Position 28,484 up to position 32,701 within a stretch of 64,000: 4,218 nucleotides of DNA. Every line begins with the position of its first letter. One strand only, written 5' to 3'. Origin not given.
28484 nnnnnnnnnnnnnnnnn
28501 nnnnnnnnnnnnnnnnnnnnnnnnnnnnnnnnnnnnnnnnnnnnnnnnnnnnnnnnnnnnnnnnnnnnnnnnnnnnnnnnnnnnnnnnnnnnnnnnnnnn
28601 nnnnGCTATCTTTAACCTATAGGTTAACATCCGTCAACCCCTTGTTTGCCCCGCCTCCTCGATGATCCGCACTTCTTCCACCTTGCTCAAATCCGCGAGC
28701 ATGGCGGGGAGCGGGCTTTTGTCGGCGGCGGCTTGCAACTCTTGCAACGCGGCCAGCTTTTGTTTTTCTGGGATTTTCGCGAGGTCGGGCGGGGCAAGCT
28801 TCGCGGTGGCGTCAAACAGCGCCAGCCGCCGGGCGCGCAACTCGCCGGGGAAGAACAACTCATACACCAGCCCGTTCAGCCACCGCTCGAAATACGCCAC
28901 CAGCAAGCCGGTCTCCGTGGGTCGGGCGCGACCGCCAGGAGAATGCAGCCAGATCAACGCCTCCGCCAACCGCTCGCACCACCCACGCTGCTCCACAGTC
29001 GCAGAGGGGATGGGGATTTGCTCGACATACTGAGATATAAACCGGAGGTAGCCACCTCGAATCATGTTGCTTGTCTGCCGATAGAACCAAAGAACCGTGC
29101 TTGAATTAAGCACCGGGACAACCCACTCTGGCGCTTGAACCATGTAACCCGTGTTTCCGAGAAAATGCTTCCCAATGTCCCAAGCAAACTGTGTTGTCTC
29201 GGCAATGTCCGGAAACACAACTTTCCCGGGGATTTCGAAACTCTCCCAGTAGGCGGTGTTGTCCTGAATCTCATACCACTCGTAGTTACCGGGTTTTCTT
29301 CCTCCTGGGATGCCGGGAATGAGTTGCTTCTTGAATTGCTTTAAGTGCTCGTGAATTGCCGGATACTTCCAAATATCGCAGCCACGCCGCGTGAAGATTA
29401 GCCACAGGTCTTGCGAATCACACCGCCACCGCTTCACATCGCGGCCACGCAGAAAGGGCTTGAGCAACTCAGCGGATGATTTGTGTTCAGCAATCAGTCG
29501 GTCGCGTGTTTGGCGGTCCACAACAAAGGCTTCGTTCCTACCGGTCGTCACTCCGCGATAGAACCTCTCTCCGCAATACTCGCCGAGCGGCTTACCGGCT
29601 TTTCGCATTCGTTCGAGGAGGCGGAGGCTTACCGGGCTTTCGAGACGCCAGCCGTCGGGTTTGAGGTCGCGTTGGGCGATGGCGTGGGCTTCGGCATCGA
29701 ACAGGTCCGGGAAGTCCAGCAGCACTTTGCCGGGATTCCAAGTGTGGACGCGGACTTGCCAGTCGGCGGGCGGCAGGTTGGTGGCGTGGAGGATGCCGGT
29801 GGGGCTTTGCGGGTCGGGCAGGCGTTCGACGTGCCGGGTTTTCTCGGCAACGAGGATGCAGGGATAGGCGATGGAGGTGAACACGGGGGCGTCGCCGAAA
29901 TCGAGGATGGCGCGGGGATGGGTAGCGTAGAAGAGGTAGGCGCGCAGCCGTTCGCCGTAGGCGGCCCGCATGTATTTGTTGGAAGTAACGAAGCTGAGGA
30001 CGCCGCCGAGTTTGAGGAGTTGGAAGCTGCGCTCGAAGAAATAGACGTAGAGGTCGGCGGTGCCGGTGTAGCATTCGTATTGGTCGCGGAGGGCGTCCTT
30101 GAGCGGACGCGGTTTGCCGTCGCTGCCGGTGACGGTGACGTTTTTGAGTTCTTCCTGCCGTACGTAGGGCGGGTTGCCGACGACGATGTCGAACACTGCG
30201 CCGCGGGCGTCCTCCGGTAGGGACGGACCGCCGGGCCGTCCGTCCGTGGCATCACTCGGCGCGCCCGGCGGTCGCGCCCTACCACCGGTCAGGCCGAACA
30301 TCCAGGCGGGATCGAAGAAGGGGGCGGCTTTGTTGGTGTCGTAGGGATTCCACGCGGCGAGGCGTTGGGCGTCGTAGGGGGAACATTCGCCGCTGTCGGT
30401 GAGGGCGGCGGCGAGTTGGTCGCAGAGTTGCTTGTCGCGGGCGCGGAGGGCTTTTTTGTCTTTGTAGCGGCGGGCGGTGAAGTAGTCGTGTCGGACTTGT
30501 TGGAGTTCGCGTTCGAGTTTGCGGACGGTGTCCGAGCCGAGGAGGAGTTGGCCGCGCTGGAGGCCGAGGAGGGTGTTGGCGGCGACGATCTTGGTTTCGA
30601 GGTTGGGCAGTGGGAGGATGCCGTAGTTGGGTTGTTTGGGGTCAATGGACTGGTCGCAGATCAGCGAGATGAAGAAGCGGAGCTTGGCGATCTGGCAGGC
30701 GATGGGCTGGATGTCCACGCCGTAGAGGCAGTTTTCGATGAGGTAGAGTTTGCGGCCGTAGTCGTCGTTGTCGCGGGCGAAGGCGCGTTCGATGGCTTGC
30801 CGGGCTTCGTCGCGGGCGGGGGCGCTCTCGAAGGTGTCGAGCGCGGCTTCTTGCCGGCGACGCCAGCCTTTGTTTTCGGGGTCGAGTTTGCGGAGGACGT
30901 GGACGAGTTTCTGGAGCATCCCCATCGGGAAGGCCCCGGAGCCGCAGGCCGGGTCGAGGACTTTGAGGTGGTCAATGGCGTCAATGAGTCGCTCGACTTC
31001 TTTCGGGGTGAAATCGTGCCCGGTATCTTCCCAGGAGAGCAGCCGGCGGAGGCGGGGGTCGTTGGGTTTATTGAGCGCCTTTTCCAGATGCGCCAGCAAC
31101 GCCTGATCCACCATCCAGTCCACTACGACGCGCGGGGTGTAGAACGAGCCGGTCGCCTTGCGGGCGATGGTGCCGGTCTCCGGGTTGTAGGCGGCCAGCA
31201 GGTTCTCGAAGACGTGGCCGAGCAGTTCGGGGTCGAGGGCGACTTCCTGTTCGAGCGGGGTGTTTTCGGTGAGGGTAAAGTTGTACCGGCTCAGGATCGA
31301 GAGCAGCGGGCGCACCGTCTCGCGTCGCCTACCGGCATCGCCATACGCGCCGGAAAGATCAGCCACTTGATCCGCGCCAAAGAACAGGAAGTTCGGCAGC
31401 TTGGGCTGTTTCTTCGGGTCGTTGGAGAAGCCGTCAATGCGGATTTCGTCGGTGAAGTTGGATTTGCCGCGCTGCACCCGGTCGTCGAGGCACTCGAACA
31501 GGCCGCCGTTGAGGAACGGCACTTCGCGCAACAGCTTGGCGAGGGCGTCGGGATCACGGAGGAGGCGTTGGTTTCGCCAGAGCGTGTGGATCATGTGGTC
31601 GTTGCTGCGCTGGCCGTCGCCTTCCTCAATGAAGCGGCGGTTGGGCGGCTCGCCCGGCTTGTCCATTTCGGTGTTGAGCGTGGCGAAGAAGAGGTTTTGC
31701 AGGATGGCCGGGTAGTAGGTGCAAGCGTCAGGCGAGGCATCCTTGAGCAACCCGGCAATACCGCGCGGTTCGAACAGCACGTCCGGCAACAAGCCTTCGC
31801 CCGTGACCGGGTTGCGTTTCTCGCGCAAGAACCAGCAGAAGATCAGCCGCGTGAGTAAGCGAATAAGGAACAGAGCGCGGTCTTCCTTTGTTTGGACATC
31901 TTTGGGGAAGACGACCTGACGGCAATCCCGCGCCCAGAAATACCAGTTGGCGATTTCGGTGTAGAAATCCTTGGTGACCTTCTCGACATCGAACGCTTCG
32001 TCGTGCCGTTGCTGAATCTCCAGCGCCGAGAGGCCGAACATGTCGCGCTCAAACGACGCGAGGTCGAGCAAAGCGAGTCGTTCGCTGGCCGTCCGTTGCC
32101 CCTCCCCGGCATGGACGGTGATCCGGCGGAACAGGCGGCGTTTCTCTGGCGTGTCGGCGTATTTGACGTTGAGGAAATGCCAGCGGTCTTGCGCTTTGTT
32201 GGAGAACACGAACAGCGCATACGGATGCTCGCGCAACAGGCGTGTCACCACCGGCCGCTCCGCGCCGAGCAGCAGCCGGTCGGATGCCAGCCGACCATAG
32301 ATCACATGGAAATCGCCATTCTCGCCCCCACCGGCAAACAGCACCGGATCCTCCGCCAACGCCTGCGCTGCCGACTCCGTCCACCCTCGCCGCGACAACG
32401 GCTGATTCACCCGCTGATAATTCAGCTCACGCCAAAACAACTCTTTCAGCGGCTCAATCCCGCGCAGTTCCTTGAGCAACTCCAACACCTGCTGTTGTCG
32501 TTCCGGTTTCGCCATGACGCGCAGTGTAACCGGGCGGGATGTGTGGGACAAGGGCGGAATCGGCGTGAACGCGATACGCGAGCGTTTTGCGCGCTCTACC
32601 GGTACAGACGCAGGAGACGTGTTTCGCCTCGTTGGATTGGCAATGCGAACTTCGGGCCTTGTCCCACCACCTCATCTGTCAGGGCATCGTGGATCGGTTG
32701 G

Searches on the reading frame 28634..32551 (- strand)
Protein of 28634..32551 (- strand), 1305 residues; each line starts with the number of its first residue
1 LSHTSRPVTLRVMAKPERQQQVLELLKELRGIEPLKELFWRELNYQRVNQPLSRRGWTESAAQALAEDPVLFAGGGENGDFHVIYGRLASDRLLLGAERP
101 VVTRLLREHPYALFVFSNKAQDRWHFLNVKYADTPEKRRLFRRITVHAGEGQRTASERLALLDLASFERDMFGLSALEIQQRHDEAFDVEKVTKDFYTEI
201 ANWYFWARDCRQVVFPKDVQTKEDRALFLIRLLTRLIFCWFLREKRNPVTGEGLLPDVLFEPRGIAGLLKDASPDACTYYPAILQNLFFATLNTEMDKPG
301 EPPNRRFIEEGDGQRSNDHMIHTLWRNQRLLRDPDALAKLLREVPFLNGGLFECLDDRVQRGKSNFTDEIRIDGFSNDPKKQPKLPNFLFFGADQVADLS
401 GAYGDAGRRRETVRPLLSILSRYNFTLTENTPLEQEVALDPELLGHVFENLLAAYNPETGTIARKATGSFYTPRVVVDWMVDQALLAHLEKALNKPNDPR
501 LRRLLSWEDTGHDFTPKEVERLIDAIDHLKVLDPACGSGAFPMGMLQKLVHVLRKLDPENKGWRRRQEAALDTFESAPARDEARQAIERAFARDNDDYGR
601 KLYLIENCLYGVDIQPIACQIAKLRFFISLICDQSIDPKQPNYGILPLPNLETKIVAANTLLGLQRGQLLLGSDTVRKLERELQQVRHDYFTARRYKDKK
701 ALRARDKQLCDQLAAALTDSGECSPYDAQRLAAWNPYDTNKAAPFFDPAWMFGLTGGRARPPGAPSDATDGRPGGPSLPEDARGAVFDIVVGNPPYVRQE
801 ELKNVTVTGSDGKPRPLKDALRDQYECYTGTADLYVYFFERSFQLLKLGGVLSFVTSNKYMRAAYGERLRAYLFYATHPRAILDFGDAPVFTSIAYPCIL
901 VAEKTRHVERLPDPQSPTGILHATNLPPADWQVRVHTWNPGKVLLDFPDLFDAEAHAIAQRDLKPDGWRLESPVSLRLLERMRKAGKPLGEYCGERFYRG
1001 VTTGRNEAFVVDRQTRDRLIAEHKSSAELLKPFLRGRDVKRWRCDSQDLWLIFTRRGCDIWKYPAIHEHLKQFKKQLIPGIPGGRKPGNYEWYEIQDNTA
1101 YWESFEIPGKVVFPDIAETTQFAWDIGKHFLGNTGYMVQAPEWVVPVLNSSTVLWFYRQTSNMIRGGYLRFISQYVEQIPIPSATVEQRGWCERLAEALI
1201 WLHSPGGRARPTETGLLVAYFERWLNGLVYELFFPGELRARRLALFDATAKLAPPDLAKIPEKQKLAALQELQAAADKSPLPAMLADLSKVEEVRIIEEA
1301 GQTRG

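Call 5: search_protein_families(library=pfam, proteins=[window:28634-32551:-], max_evalue=0.01)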
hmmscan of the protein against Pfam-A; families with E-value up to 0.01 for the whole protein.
window:28634-32551:- (1305 aa): 4 families
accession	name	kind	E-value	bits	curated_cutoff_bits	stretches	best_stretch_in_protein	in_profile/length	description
PF07669.17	Eco57I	-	2e-33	116.3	25.3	1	607-891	1-171/171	Eco57I restriction-modification methylase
PF12950.13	TaqI_C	-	9.4e-11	42.5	26.5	1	1031-1181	1-118/118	TaqI-like C-terminal specificity domain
PF02384.22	N6_Mtase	-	1.3e-08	35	20.4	0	441-482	3-40/311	N-6 DNA Methylase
PF20473.4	MmeI_Mtase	-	2.7e-06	27.2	27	1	516-661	8-118/259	MmeI, DNA-methyltransferase domain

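Call 6: search_protein_families(library=padloc, proteins=[window:28634-32551:-], max_evalue=0.001)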
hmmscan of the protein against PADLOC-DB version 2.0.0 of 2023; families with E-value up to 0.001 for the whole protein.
window:28634-32551:- (1305 aa): 59 families (the best 25 are shown)
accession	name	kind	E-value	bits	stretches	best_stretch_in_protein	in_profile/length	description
PDLC03601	REase_MTase_IIG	-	1.8e-81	272.4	3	786-1184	673-1055/1110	Type IIG restriction enzyme-methyltransferase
PDLC03596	REase_MTase_IIG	-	2.5e-79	265.5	4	956-1181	848-1084/1148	Type IIG restriction enzyme-methyltransferase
PDLC03612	REase_MTase_IIG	-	1.7e-64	216.6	2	786-1195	806-1199/1247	Type IIG restriction enzyme-methyltransferase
PDLC03609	REase_MTase_IIG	-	6.8e-38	128.1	1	782-1189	554-936/1066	Type IIG restriction enzyme-methyltransferase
PDLC03313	MTase_II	-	8.7e-36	121.6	1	785-1199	143-533/563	Type II methyltransferase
PDLC03604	REase_MTase_IIG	-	2.3e-30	103.4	2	785-1184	533-935/1011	Type IIG restriction enzyme-methyltransferase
PDLC02643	DrmMI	-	3.5e-27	92.7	3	461-627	549-693/1347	DrmMI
PDLC03335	MTase_II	-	4.8e-25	86.3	2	787-905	196-305/607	Type II methyltransferase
PDLC03628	REase_MTase_IIG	-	6.6e-25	85.4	2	525-665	491-631/1100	Type IIG restriction enzyme-methyltransferase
PDLC03226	MTase_II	-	9e-25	85.3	2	786-906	128-236/579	Type II methyltransferase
PDLC02529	PglX|PglXI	-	6.3e-18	61.9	2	786-1162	357-731/1189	PglX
PDLC03629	REase_MTase_IIG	-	4.9e-15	52.4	2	785-896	569-680/1182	Type IIG restriction enzyme-methyltransferase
PDLC03245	MTase_II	-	1.9e-14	51.1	1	786-910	158-273/577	Type II methyltransferase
PDLC02646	DrmMI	-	9.7e-14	48.4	2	599-684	44-121/792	DrmMI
PDLC03250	MTase_II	-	8.1e-13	45.9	1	786-891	340-435/775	Type II methyltransferase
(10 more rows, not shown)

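Call 7: find_homologous_proteins(query=window:28634-32551:-, max_evalue=1e-20)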
Query window:28634-32551:- (1305 aa): 7963 proteins with E <= 1e-20 among 8000 candidates; the best 120 are listed.
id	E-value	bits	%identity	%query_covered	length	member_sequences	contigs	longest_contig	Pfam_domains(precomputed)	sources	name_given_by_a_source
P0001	0.0e+0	3034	100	99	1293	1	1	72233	PF02384.23,PF07669.18,PF12950.14,PF20473.5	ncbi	-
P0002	0.0e+0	2424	87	91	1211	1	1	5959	PF02384.23,PF07669.18,PF12950.14,PF20473.5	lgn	-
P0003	0.0e+0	2122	71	99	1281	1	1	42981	PF07669.18,PF12950.14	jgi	jgi:hypothetical protein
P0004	0.0e+0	2069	71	62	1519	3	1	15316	PF02384.23,PF07669.18,PF12950.14,PF01797.22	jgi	jgi:REP element-mobilizing transposase RayT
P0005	0.0e+0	2024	69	99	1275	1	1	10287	PF02384.23,PF07669.18,PF12950.14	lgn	-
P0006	0.0e+0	2019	69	99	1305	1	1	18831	PF07669.18,PF12950.14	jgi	jgi:adenine-specific DNA-methyltransferase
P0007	0.0e+0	2016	68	99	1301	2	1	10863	PF07669.18,PF12950.14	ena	-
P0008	0.0e+0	1984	75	89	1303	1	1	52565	PF02384.23,PF07669.18,PF12950.14,PF20473.5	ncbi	-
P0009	0.0e+0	1980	67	99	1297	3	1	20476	PF07669.18,PF12950.14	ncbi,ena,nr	ncbi:MAG: hypothetical protein CVU64_08875 [Deltaproteobacteria bacterium HGW-Deltaproteobacteria-21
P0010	0.0e+0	1970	67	99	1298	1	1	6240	PF07669.18,PF12950.14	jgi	jgi:hypothetical protein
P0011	0.0e+0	1970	67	99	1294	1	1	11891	PF02384.23,PF07669.18,PF12950.14,PF20473.5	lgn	-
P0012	0.0e+0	1961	66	99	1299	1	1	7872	PF02384.23,PF07669.18,PF12950.14,PF20473.5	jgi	jgi:hypothetical protein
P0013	0.0e+0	1961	67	99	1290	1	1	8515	PF07669.18,PF12950.14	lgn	-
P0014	0.0e+0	1958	66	99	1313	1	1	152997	PF07669.18,PF12950.14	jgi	jgi:adenine-specific DNA-methyltransferase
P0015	0.0e+0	1950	67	99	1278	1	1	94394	PF02384.23,PF07669.18,PF12950.14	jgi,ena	jgi:hypothetical protein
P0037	0.0e+0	1830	64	99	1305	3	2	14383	PF02384.23,PF07669.18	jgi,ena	jgi:hypothetical protein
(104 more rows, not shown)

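Call 14: find_encoding_contigs(protein=P0002, flank=10000, max_places=4)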
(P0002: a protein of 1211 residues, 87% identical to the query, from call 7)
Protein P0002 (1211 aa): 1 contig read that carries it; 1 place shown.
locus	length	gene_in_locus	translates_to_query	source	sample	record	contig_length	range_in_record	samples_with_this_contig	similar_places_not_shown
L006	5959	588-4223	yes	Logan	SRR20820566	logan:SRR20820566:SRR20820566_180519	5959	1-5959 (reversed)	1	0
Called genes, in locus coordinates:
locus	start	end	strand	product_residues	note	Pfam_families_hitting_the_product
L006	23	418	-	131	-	-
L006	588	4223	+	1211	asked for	PF02384:N6_Mtase (faint), PF20473:MmeI_Mtase (faint), PF07669:Eco57I, PF12950:TaqI_C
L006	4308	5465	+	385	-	PF13175:AAA_15 (faint), PF13304:AAA_21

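Call 15: find_encoding_contigs(protein=P0008, flank=10000, max_places=4)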
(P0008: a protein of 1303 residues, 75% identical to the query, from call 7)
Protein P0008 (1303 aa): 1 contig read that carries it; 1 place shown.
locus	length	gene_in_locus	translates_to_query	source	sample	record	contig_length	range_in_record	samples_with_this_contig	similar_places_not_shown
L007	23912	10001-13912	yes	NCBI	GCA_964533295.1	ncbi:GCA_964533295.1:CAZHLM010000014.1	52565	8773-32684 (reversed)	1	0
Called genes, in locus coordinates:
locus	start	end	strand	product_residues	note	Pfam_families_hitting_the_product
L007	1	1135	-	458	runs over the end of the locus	PF00890:FAD_binding_2, PF01134:GIDA (faint), PF01262:AlaDh_PNT_C (faint), PF07992:Pyr_redox_2, PF12831:FAD_oxidored, PF13738:Pyr_redox_3 (weak), PF00070:Pyr_redox, PF02852:Pyr_redox_dim, +3 more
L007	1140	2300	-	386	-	PF00364:Biotin_lipoyl, PF02817:E3_binding, PF00198:2-oxoacid_dh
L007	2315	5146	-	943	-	PF16078:2-oxogl_dehyd_N, PF00676:E1_dh, PF02779:Transket_pyr, PF16870:OxoGdeHyase_C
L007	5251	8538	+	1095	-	PF04851:ResIII (faint), PF13091:PLDc_2 (weak), PF00176:SNF2-rel_dom (weak), PF00270:DEAD (faint), PF00271:Helicase_C, PF22590:Cas3-like_C_2 (faint)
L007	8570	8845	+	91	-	-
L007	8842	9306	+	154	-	PF01850:PIN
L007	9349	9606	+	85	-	PF04014:MazE_antitoxin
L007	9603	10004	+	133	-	PF01850:PIN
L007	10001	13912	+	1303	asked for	PF02384:N6_Mtase (faint), PF20473:MmeI_Mtase (faint), PF07669:Eco57I, PF12950:TaqI_C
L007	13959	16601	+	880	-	PF02463:SMC_N (faint), PF13175:AAA_15 (faint), PF13304:AAA_21 (weak)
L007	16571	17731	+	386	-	PF04326:SLFN_AlbA_2, PF13749:HATPase_c_4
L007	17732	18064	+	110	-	-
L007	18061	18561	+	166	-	-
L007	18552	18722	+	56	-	-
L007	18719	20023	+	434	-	-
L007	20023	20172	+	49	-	-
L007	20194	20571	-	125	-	PF01850:PIN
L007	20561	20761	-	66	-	-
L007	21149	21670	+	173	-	-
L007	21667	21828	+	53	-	-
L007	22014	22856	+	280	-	-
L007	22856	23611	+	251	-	PF07505:DUF5131, PF17338:GP88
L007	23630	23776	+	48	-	-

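Call 54: search_protein_families(library=pfam, proteins=[L007:18061-18561:+, L007:18719-20023:+, L007:21149-21670:+, L007:21667-21828:+, L007:22014-22856:+], max_evalue=0.01)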
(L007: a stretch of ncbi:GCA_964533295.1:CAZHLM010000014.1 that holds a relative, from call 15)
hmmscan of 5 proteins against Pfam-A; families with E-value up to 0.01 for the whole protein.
L007:18061-18561:+ (166 aa): 0 families

L007:18719-20023:+ (434 aa): 0 families

L007:21149-21670:+ (173 aa): 1 family
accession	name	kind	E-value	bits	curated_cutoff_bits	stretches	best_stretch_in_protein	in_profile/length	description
PF09970.15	DUF2204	-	0.0062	16.6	20.3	0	94-140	101-150/181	Nucleotidyl transferase of unknown function (DUF2204)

L007:21667-21828:+ (53 aa): 0 families

L007:22014-22856:+ (280 aa): 0 families

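Call 65: list_cluster_members(proteins=[P0001, P0008, P0202])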
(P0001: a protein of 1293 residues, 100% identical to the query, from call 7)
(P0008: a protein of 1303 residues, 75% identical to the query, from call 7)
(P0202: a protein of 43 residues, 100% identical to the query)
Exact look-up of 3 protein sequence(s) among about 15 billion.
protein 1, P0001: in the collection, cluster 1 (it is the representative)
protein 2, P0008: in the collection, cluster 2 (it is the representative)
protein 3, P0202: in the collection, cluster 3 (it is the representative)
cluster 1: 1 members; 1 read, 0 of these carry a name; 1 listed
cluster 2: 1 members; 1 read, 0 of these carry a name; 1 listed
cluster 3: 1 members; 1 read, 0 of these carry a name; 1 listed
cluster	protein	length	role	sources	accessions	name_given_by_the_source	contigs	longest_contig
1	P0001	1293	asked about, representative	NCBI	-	-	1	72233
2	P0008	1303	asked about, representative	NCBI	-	-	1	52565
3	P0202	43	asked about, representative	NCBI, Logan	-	-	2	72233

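Call 82: search_protein_families(library=ncbifam, proteins=[window:28634-32551:-], max_evalue=0.01)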
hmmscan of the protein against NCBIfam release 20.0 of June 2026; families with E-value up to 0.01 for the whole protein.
window:28634-32551:- (1305 aa): 7 families
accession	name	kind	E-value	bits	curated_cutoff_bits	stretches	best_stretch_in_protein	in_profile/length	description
NF033451.1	BREX_2_MTaseX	equivalog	2e-20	72.2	400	2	786-1162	358-734/1185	BREX-2 system adenine-specific DNA-methyltransferase PglX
NF033452.1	BREX_1_MTaseX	exception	2e-13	49.2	500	2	786-905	507-617/1210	BREX-1 system adenine-specific DNA-methyltransferase PglX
NF033455.1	BREX_6_MTaseX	exception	3.4e-12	44.7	900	2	783-894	551-646/1319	BREX-6 system adenine-specific DNA-methyltransferase PglX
NF047738.1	antiphage_MADS2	equivalog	6.3e-07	28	720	1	509-561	309-362/654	methylation-associated defense system DNA methyltransferase MAD2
TIGR03534.1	RF_mod_PrmC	equivalog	0.0014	18.1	199.1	0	785-815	155-185/253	peptide chain release factor N(5)-glutamine methyltransferase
TIGR02987.1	met_A_Alw26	exception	0.0021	16.9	353.5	0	527-550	31-54/523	Alw26I/Eco31I/Esp3I family type II restriction adenine-specific DNA-methyltransferase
TIGR00536.1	hemK_fam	subfamily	0.0062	15.6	115.5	0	784-805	180-201/286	HemK family protein methyltransferase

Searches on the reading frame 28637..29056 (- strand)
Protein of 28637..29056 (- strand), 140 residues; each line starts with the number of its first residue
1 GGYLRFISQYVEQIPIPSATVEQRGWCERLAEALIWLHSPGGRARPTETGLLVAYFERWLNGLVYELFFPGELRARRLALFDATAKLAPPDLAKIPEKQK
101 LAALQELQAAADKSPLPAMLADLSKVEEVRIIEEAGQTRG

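Call 19: find_related_loci(query=A1, collection=metagenome_contigs, flank=10000)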
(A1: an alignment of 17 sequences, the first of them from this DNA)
Query A1 (140 aa) in metagenome_contigs; peptide patterns used: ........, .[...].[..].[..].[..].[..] (x = any residue, [..] = any of these).
234 stretches matched a pattern; 128 encode a relative of the query (tblastn E <= 1e-3); the best 80 are kept; 80 distinct loci.
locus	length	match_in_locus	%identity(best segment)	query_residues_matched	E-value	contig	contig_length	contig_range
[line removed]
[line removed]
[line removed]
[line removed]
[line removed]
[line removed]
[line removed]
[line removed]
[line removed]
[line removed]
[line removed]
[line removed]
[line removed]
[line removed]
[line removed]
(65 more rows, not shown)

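Call 54: search_protein_families(library=pfam, proteins=[L008:7736-8980:+, L008:10055-10849:+, L008:11382-12434:+], max_evalue=0.01)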
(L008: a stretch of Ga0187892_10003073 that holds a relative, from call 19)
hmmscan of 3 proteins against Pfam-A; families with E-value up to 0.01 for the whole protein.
L008:7736-8980:+ (414 aa): 0 families

L008:10055-10849:+ (264 aa): 1 family
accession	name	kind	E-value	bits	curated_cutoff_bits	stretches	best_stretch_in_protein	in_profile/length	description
PF12686.12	DUF3800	-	2e-10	42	21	1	11-199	4-148/149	Protein of unknown function (DUF3800)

L008:11382-12434:+ (350 aa): 1 family
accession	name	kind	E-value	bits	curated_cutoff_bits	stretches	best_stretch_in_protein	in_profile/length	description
PF02661.23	Fic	-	3.6e-16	60.2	24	1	110-213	4-93/93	Fic/DOC family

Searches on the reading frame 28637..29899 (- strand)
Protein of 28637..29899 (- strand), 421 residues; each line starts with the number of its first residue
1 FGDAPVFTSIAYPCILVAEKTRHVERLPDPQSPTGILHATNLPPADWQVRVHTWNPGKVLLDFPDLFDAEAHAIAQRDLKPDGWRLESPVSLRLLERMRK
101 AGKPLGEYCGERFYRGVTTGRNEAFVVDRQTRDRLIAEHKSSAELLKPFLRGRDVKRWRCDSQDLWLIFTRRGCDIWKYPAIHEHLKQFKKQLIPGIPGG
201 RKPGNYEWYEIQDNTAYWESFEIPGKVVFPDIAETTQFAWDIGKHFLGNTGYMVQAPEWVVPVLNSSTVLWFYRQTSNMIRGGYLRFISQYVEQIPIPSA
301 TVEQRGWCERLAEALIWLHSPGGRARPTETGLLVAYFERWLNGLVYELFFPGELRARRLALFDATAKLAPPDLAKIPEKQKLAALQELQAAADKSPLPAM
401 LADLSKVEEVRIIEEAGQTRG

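Call 11: find_related_loci(query=window:28637-29899:-, collection=genome_contigs, flank=10000)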
Query window:28637-29899:- (421 aa) in genome_contigs; peptide patterns used: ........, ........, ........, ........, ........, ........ (x = any residue, [..] = any of these).
67 stretches matched a pattern; 5 encode a relative of the query (tblastn E <= 1e-3); 5 distinct loci.
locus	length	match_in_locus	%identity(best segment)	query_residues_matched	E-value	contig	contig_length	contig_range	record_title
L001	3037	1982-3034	42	1-371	3e-96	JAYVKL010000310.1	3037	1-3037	MAG: Pyrinomonadaceae bacterium isolate GL53_Up_metabat_16 GL53_Up_metabat_16_309, whole genome shotgun sequence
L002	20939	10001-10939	35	14-298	7e-55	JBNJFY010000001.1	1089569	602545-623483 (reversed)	MAG: Bacteroidota bacterium isolate Y22_60dBSe2.bin.195 NODE_1_length_1089569_cov_62.348454, whole genome shotgun sequen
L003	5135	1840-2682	34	1-297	1e-49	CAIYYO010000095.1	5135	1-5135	MAG: Euryarchaeota archaeon isolate AlinenSedimentsD2_bin-1345 genome assembly, contig: bin-1345:095/321, whole genome s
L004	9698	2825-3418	39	79-271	1e-44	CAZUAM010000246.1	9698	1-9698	MAG TPA_asm: uncultured Planctomycetaceae bacterium isolate binchicken_co262_366 genome assembly, contig: NODE_8097_leng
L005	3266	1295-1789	39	113-269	2e-32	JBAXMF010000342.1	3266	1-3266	MAG: Methanomicrobiales archaeon isolate ELA446 MAG446_342, whole genome shotgun sequence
